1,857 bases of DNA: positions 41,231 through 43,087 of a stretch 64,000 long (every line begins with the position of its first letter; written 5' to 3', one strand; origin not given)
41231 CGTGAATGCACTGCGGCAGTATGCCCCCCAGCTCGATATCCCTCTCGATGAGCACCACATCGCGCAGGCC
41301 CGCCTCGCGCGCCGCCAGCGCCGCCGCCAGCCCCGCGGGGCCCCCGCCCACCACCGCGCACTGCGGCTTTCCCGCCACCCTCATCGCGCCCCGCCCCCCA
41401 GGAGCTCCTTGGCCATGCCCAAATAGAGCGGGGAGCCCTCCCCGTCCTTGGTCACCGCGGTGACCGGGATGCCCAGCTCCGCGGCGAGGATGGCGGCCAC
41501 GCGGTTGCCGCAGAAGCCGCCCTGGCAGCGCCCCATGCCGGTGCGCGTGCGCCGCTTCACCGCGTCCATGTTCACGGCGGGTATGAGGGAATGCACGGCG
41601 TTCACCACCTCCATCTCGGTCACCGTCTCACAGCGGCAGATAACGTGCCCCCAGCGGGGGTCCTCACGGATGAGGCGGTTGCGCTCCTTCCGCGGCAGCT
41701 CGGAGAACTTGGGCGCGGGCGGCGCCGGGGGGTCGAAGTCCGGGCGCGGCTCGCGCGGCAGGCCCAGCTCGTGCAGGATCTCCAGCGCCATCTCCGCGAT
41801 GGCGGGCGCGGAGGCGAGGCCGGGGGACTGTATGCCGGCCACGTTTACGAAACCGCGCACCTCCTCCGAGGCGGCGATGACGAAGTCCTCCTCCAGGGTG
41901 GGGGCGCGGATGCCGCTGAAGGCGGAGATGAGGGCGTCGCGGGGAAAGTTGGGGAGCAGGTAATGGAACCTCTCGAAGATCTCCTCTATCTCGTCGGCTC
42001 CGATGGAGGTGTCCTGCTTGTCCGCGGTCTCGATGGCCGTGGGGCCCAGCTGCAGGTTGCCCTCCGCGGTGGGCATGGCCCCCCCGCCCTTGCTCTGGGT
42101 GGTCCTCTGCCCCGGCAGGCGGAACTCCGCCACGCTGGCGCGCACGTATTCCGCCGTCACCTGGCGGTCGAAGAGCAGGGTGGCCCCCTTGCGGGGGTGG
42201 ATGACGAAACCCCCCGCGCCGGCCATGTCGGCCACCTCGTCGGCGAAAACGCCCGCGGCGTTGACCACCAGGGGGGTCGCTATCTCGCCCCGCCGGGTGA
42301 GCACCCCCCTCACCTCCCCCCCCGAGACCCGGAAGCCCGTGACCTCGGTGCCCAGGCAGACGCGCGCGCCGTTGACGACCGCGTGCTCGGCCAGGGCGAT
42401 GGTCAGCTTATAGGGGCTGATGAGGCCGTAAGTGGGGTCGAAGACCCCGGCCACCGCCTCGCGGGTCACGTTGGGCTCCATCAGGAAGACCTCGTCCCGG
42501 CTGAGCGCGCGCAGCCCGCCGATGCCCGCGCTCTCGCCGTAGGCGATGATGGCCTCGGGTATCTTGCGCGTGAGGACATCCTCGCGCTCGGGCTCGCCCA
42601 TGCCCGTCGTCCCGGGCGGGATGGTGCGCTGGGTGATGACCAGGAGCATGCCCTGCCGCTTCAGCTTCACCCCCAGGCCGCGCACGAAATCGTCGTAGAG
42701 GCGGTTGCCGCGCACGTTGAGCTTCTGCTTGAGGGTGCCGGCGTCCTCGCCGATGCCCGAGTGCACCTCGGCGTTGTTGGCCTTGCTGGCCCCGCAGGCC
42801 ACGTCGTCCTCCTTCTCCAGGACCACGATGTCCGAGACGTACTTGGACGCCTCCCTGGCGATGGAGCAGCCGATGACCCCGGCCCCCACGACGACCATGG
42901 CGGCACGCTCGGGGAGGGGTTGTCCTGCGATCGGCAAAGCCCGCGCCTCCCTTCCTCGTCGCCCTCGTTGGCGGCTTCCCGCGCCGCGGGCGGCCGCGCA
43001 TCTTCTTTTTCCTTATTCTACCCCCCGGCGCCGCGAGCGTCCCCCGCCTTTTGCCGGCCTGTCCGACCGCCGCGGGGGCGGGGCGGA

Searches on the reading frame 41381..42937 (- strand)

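Call 76: search_protein_families(library=pfam, proteins=[window:41381-42937:-], max_evalue=0.0001)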
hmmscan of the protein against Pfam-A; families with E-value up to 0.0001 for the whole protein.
window:41381-42937:- (518 aa): 2 families
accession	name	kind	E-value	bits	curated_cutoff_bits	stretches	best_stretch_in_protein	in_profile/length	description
PF01266.30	DAO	-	6.8e-59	200.6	27.9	1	15-384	3-350/353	FAD dependent oxidoreductase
PF04324.20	Fer2_BFD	-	1.1e-11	45.3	26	1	432-485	1-49/50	BFD-like [2Fe-2S] binding domain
